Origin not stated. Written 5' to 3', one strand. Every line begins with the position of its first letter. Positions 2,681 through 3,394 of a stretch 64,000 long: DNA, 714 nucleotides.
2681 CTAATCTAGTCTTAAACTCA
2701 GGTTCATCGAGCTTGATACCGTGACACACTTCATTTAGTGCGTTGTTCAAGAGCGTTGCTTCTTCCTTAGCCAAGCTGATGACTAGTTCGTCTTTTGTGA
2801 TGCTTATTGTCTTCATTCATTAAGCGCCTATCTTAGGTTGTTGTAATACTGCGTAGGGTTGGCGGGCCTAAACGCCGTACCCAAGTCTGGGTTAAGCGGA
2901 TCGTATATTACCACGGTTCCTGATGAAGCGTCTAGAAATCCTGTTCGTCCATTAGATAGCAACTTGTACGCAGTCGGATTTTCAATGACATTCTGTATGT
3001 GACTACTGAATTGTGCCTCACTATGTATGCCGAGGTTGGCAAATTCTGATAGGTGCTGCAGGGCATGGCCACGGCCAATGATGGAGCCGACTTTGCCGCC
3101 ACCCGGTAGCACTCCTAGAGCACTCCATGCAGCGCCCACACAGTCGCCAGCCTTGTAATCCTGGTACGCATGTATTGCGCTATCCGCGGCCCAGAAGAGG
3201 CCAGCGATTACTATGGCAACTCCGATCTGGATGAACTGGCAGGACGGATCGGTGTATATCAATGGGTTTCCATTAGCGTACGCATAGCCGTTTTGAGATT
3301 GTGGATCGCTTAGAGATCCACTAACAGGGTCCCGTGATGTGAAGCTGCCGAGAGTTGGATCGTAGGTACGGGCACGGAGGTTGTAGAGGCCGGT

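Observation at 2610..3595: Start-less RHS/YD core tip with an unassigned toxin domain and a candidate immunity gene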

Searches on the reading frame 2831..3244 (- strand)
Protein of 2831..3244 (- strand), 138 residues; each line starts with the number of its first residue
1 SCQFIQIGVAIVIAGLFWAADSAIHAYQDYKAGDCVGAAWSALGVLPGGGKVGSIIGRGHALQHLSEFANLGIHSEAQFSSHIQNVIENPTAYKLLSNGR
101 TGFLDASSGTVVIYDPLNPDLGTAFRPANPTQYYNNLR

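Call 12: find_homologous_proteins(query=window:2831-3244:-, max_evalue=0.01)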
Query seq(138 aa): 11 candidates shared short words with the query, none scored E <= 0.01.

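Call 14: search_solved_structures(query=window:2831-3244:-, max_evalue=10)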
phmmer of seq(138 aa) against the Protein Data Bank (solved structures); distinct sequences matched with E-value up to 10: 2.
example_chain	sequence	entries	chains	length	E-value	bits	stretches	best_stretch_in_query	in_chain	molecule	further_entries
6le0_A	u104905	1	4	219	0.58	13.5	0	35-58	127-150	AbmU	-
6ymn_AAA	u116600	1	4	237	0.72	13.2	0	35-58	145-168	AbmU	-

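Call 22: search_protein_representatives(protein=window:2831-3244:-)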
Query: 138 residues. Proteins with E-value up to 0.001 (for the whole library): 792; up to 1e-10: 162; up to 1e-30: 0. The best 150 are listed.
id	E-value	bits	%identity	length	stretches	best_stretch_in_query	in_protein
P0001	2.2e-24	102.4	56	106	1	49-138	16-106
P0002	3.7e-18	82.2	39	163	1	17-138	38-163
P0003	1.1e-17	80.7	48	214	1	46-136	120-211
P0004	1.7e-17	80.1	43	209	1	9-138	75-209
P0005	4.1e-17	78.9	54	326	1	55-137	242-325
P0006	4.8e-17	78.6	52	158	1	51-138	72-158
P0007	5.3e-17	78.5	52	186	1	30-138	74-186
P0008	7.7e-17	78.0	52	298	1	48-137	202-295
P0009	1.5e-16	77.0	46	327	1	53-137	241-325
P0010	2.2e-16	76.5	45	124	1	44-136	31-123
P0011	3.0e-16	76.1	40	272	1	33-137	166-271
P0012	6.6e-16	74.9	53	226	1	53-138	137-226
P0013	7.3e-16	74.8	46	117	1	49-137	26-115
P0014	7.5e-16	74.8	53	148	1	52-137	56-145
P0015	7.5e-16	74.8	44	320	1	31-136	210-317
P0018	1.4e-15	73.9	50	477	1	49-138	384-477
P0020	2.0e-15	73.4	43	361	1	16-129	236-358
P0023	2.7e-15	73.0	51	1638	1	52-131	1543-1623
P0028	5.5e-15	72.0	50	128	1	51-137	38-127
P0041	3.0e-14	69.6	51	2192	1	50-137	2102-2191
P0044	4.2e-14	69.1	47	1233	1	45-138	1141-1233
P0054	1.4e-13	67.4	43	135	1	47-138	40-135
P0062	3.9e-13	66.0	46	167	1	51-137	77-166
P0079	1.2e-12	64.4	39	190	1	50-133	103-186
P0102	5.2e-12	62.3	45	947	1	31-137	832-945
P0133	3.8e-11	59.5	44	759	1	32-136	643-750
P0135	4.2e-11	59.4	37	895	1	42-136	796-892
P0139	5.0e-11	59.1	47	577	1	52-138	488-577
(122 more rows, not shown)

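Call 24: search_protein_families(library=pfam, proteins=[P0023, P0041, P0044, P0102, P0135, P0133, P0139, P0018], max_evalue=0.001)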
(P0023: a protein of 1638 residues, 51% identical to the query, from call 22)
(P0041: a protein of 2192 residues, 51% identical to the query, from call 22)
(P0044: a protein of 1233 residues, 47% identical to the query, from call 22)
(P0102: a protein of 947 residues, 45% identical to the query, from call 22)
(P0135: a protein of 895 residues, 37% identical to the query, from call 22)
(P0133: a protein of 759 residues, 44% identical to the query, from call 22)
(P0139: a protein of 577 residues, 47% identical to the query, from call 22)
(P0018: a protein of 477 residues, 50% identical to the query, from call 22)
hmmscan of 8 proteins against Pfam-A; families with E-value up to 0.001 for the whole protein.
P0023 (1638 aa): 1 family
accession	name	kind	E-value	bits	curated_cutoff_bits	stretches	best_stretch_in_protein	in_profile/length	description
PF05593.20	RHS_repeat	-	5e-24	84.6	22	2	199-231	1-33/38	RHS Repeat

P0041 (2192 aa): 7 families
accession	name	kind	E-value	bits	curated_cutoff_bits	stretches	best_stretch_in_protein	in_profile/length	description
PF05593.20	RHS_repeat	-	7.5e-37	125.5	22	6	948-977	1-30/38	RHS Repeat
PF02018.23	CBM_4_9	-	1.7e-23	84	25.9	2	1292-1422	3-135/136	Carbohydrate binding domain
PF03534.18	SpvB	-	3.1e-19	69.7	22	2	105-177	3-73/287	Salmonella virulence plasmid 65kDa B protein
PF12256.14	TcdB_toxin_midN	-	2.2e-14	53.6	24.8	1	370-467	69-166/181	Insecticide toxin TcdB middle/N-terminal region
PF14449.11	PT-TG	-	2.8e-10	40.5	23.5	1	2034-2084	7-58/68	Pre-toxin TG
PF25788.1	Ig_Rha78A_N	-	5.1e-08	33.6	27.4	1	1587-1682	11-95/105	Rha78A-like, N-terminal immunoglobulin domain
PF20041.5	DUF6443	-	3.9e-05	24.3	27.8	1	760-858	13-107/137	Domain of unknown function (DUF6443)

P0044 (1233 aa): 2 families
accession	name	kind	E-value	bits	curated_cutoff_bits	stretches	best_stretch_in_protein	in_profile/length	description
PF05593.20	RHS_repeat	-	8e-30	103.1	22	4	137-172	2-37/38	RHS Repeat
PF25023.1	TEN_YD-shell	-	4.2e-06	25.5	50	0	435-567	597-738/909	Teneurin YD-shell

P0102 (947 aa): 2 families
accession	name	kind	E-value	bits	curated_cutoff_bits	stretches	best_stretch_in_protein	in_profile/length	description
PF03412.21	Peptidase_C39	-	3.6e-05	24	22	1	439-534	10-98/133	Peptidase C39 family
PF13529.12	Peptidase_C39_2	-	0.00033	21.7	24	1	438-535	12-134/143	Peptidase_C39 like family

P0135 (895 aa): 1 family
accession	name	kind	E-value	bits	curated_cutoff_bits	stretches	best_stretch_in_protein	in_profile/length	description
PF05593.20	RHS_repeat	-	7.5e-23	80.8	22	0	267-298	6-37/38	RHS Repeat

P0133 (759 aa): 1 family
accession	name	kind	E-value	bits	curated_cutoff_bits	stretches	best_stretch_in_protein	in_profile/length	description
PF13332.12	Fil_haemagg_2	-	6.1e-23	82.2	22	1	4-120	51-170/170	Hemagglutinin repeat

P0139 (577 aa): 1 family
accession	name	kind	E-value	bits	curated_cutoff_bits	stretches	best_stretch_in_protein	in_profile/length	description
PF04830.18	DUF637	-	3.6e-14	53.3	26.6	1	106-264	2-168/168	Possible hemagglutinin (DUF637)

P0018 (477 aa): 0 families

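Call 32: find_homologous_proteins(query=A1, max_evalue=0.00001)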
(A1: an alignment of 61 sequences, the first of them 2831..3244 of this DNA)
Query A1 (61 sequences) (138 aa, profile of the alignment): 15 proteins with E <= 0.00001 among 4755 candidates.
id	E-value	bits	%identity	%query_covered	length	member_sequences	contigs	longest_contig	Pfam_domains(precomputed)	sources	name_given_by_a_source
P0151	5.1e-50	188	47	60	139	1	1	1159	-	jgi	jgi:filamentous hemagglutinin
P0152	1.6e-48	183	47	62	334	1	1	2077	PF25023.2,PF03527.21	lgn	-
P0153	3.8e-43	165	47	63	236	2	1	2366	-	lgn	-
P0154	1.4e-41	160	40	61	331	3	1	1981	PF04829.19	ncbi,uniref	ncbi:VENN motif pre-toxin domain-containing protein, partial [Rodentibacter trehalosifermentans]|uni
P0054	1.1e-39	154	43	65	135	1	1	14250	-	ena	-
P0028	5.7e-39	152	47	63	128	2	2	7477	-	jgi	jgi:filamentous hemagglutinin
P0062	7.7e-38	148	43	63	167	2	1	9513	-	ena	-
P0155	3.4e-36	143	43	60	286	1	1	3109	-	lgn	-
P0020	3.5e-36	143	45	60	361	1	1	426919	-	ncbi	ncbi:MAG: hypothetical protein R3D51_17875 [Hyphomicrobiaceae bacterium]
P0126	3.2e-34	136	48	51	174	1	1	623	-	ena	-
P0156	3.8e-33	133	46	46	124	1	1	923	-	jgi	jgi:hypothetical protein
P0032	5.2e-31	126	46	70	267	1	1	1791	-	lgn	-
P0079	3.0e-30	123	40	64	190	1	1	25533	-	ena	-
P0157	9.7e-28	115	49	60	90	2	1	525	-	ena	-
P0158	1.8e-25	108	44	45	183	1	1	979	-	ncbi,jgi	jgi:hypothetical protein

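Call 33: search_protein_families(library=pfam, alignment_id=A1, max_evalue=0.1)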
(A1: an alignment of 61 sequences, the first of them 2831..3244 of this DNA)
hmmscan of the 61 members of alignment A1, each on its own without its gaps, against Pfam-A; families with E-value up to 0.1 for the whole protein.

A. member 1, window:2831-3244:- (138 aa): 1 family
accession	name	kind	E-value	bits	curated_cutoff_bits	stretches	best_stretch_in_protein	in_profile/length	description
PF11190.13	DUF2976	-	0.04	14.2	28.2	1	5-46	28-66/87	Protein of unknown function (DUF2976)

B. families by the number of members that match (of 61 scanned): 17 families
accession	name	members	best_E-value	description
PF06255.18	MafB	1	1e-07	Neisseria toxin MafB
PF07591.16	PT-HINT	1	0.013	Pretoxin HINT domain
PF19745.5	FUT8_N_cat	1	0.014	Alpha-(1,6)-fucosyltransferase N- and catalytic domains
PF11943.13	DUF3460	1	0.019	Protein of unknown function (DUF3460)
PF17705.6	DUF5551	1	0.019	Family of unknown function (DUF5551)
PF12112.13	DUF3579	1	0.024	Protein of unknown function (DUF3579)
PF13252.12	Phage_capsid_3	1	0.029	Phage capsid protein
PF12286.13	DUF3622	1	0.031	Protein of unknown function (DUF3622)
PF11190.13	DUF2976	1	0.04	Protein of unknown function (DUF2976)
PF16844.10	DIMCO_N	1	0.048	Dinitrogenase iron-molybdenum cofactor, N-terminal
PF07619.16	DUF1581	1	0.05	Protein of unknown function (DUF1581)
PF02412.23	TSP_3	1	0.062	Thrombospondin type 3 repeat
PF09956.15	Phage_cement_2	1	0.068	Phage cement protein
PF04532.17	DUF587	1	0.078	Protein of unknown function (DUF587)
PF16169.10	DUF4872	1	0.081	Domain of unknown function (DUF4872)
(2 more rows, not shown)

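Call 35: find_encoding_contigs(protein=P0020, flank=3000, max_places=2)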
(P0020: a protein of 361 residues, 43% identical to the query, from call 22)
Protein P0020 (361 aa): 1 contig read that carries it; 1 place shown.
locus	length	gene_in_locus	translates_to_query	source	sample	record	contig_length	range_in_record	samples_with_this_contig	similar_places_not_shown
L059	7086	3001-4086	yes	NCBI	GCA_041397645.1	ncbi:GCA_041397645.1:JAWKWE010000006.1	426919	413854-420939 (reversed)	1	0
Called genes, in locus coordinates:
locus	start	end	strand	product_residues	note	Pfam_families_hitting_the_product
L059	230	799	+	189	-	PF05076:SUFU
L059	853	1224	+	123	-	-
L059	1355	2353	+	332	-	-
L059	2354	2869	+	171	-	PF14137:DUF4304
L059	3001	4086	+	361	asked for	-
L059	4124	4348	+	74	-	-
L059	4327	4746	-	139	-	-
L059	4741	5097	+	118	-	-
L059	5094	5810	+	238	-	-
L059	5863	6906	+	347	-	-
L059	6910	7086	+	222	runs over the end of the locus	-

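Call 36: find_encoding_contigs(protein=P0079, flank=3000, max_places=2)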
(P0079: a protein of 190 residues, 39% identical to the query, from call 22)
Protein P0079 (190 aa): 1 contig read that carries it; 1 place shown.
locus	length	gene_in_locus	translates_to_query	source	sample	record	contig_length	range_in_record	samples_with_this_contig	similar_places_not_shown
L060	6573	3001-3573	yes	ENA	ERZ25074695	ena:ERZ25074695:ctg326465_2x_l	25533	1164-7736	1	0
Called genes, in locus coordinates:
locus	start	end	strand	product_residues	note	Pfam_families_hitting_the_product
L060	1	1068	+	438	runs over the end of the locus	PF03432:Relaxase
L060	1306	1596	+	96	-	-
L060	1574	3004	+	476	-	-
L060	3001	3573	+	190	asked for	-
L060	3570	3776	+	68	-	-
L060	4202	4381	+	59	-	-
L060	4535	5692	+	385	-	PF02661:Fic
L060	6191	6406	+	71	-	-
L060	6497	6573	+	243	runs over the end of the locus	-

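Call 37: find_encoding_contigs(protein=P0054, flank=3000, max_places=2)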
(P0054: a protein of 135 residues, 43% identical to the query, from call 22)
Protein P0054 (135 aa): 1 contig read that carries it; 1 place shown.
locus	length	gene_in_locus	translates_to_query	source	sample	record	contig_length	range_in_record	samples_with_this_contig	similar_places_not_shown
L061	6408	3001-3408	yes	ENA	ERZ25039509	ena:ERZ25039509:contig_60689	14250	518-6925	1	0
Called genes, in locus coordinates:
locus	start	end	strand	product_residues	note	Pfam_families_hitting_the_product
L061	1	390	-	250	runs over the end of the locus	-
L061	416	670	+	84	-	-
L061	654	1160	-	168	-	-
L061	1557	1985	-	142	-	-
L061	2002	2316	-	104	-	PF03551:PadR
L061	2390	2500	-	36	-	-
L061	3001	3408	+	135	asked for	-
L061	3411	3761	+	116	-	-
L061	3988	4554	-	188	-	PF01558:POR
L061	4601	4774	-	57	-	PF12838:Fer4_7 (weak), PF00037:Fer4 (weak)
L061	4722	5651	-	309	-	PF02775:TPP_enzyme_C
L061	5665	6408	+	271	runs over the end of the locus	-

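Call 38: find_encoding_contigs(protein=P0062, flank=3000, max_places=2)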
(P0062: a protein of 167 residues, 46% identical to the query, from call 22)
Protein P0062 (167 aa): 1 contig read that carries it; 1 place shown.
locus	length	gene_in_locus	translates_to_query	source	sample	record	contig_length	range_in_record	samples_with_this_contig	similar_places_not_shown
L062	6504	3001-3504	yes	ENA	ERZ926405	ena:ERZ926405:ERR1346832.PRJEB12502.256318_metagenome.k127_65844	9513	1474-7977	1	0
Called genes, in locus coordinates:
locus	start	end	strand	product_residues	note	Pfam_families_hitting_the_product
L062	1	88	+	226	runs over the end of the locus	PF09865:DUF2092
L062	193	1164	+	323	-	PF13354:Beta-lactamase2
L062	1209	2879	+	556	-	PF00884:Sulfatase, PF01663:Phosphodiest (faint), PF16347:SGSH_C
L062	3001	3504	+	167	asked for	-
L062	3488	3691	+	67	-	-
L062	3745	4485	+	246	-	PF02985:HEAT (faint), PF13646:HEAT_2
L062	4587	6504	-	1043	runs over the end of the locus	PF00704:Glyco_hydro_18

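Call 39: find_encoding_contigs(protein=P0028, flank=3000, max_places=2)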
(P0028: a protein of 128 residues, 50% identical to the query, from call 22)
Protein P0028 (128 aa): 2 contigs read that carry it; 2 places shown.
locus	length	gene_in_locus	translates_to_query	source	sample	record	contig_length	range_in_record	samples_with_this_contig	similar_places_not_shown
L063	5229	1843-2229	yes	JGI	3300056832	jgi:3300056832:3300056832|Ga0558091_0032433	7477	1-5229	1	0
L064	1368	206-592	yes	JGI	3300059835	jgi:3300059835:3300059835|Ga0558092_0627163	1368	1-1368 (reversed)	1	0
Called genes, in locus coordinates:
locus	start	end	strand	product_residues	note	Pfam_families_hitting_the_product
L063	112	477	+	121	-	-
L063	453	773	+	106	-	-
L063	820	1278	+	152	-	-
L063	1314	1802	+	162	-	-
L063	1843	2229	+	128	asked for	-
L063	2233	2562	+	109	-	-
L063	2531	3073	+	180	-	PF07591:PT-HINT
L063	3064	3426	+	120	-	-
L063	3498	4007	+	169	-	-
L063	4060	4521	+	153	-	-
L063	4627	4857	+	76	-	-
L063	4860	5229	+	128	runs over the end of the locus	-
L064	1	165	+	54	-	?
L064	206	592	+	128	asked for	-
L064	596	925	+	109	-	-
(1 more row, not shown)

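Call 41: predict_structure(alignment_id=A1)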
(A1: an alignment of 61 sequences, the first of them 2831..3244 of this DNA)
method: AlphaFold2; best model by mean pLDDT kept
length: 138 residues; sequences in the alignment: 61
mean_pLDDT: 80.5   pTM: 0.70
mean pLDDT of the five models: 80.5, 80.5, 80.4, 79.7, 79.3
residues with pLDDT >= 90: 87; 70-90: 1; 50-70: 36; < 50: 14
segments of 3 or more residues with pLDDT < 50: 16-21
pLDDT, mean of each block of 10 residues (from residue 1): 51 49 51 55 56 94 98 98 96 95 98 96 98 97
secondary structure, 60 per line:
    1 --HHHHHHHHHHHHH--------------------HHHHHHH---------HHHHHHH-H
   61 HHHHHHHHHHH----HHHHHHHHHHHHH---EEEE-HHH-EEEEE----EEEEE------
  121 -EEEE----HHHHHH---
elements in order: H3-15 H36-42 H52-58 H60-71 H76-88 E92-95 E101-105 E110-114 E122-125 H130-135

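Call 46: search_solved_structures(query=A1, max_evalue=10, show_alignments=3)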
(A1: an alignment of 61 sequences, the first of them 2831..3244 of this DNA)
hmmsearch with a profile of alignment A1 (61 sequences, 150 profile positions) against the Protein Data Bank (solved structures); distinct sequences matched with E-value up to 10: 3.
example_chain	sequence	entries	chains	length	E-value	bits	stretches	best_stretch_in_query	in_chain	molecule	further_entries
8ey4_A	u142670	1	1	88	0.0098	19.4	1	66-147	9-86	PT-VENN domain-containing protein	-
9hny_F5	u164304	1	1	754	0.11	16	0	71-116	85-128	Kinteoplast poly(A) polymerase complex 1 subunit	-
6sga_F5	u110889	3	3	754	0.11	16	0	71-116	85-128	mt-SAF5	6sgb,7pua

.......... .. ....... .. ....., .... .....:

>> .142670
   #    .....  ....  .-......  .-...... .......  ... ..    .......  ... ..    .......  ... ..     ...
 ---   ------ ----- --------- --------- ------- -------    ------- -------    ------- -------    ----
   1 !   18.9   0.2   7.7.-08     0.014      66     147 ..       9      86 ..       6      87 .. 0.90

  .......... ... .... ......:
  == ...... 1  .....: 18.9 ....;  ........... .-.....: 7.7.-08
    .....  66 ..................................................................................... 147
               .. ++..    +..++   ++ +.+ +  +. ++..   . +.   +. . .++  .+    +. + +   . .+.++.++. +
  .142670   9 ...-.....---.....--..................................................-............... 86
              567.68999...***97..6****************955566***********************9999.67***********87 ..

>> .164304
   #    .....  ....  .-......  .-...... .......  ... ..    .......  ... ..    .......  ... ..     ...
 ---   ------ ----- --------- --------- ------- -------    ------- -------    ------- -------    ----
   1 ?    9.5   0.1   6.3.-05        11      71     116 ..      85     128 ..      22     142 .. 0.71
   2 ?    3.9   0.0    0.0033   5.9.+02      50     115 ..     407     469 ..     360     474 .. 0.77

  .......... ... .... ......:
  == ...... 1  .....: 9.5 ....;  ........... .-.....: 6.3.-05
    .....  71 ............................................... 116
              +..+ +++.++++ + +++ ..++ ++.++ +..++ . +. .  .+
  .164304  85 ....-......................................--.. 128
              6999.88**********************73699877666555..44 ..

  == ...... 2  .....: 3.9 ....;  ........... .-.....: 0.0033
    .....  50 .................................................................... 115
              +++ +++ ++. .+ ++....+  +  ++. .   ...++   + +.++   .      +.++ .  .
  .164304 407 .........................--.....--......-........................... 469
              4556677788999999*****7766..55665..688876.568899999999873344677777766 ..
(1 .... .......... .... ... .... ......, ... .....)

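Call 79: fold_search(model_id=the predicted structure, library=pdb)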
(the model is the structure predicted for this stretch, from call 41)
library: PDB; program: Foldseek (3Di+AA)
matches with E <= 10: 369; with E <= 0.001: 0
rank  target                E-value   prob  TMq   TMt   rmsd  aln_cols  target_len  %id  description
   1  8ey4_A                6.7e-03  1.00  0.44  0.65   4.1        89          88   24  Contact-dependent growth inhibition toxin-immunity protein complex from E. coli O32:H37 (released 2023-11-08)
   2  1tfo_A                2.4e-01  0.66  0.34  0.42   4.8        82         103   12  Ribonuclease from Escherichia coli complexed with its inhibitor protein (released 2005-03-01)
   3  5znm_B                3.0e-01  0.77  0.39  0.17   3.9        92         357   13  Colicin D Central Domain and C-terminal tRNase domain (released 2018-08-29)
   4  1tfk_A                3.2e-01  0.72  0.37  0.50   4.2        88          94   14  Ribonuclease from Escherichia coli complexed with its inhibtor protein (released 2005-03-01)
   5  5znm_A                3.9e-01  0.72  0.38  0.17   3.8        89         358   13  Colicin D Central Domain and C-terminal tRNase domain (released 2018-08-29)
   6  1v74_A                3.9e-01  0.66  0.36  0.45   4.3        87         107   14  Structure of the E. coli colicin D bound to its immunity protein ImmD (released 2004-03-30)
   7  5ycl_B                7.5e-01  0.16  0.25  0.32   6.8        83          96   10  Crystal structure of HigBA complex from Shigella flexneri (released 2018-09-19)
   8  2z2o_C                8.0e-01  0.54  0.23  0.11   2.4        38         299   13  Crystal Structure of apo virginiamycin B lyase from Staphylococcus aureus (released 2007-06-19)
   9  2z2o_A                1.0e+00  0.47  0.23  0.11   2.4        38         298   13  Crystal Structure of apo virginiamycin B lyase from Staphylococcus aureus (released 2007-06-19)
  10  3fgb_B                1.0e+00  0.41  0.23  0.10   4.2        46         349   17  Crystal structure of the Q89ZH8_BACTN protein from Bacteroides thetaiotaomicron. Northeast Structural Genomics Consort (released 2008-12-23)
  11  2z2n                  1.1e+00  0.44  0.23  0.11   2.4        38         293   13  Crystal Structure of selenomethionine substituted virginiamycin B lyase from Staphylococcus aureus (released 2007-06-19)
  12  2z2o_D                1.4e+00  0.41  0.23  0.11   2.3        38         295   10  Crystal Structure of apo virginiamycin B lyase from Staphylococcus aureus (released 2007-06-19)
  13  1ri6                  1.5e+00  0.28  0.22  0.10   3.8        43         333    9  Structure of a putative isomerase from E. coli (released 2003-11-25)
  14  2z2p_A                1.5e+00  0.38  0.23  0.11   2.3        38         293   10  Crystal Structure of catalytically inactive H270A virginiamycin B lyase from Staphylococcus aureus with Quinupristin (released 2007-06-19)
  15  7xv2                  1.5e+00  0.11  0.16  0.07   6.8        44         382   23  TRIM E3 ubiquitin ligase (released 2023-05-24)
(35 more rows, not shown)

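Call 87: find_encoding_contigs(protein=P0154, flank=2000, max_places=2)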
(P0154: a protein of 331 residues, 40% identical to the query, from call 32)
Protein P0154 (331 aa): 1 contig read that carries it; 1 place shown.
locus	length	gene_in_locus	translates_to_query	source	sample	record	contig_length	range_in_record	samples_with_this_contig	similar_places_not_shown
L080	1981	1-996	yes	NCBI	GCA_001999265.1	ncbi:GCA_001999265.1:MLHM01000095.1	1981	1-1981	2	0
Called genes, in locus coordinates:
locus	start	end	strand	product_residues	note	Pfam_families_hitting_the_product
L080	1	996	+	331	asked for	PF04829:PT-VENN (weak)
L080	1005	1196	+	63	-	-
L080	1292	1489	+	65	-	PF14424:Toxin-deaminase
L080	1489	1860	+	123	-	-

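Call 88: find_encoding_contigs(protein=P0153, flank=2000, max_places=2)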
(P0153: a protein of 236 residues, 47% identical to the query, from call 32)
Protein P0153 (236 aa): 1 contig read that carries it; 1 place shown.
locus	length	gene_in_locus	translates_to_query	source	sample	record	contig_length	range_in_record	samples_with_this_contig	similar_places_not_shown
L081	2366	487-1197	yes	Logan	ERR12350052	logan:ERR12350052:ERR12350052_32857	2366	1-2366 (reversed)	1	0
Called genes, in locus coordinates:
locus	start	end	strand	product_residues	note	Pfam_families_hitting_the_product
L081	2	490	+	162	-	?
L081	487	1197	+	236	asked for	-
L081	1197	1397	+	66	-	-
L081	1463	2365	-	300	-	?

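Call 89: find_encoding_contigs(protein=P0155, flank=2000, max_places=2)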
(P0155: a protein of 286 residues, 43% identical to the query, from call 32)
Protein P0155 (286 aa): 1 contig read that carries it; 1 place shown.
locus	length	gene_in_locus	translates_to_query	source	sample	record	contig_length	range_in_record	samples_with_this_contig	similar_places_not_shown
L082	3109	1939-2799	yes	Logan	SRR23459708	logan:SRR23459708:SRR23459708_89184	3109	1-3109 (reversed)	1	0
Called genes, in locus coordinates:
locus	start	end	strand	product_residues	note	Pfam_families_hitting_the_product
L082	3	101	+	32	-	?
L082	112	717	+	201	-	-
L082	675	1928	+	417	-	PF14559:TPR_19 (weak)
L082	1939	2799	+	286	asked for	-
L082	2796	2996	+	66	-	-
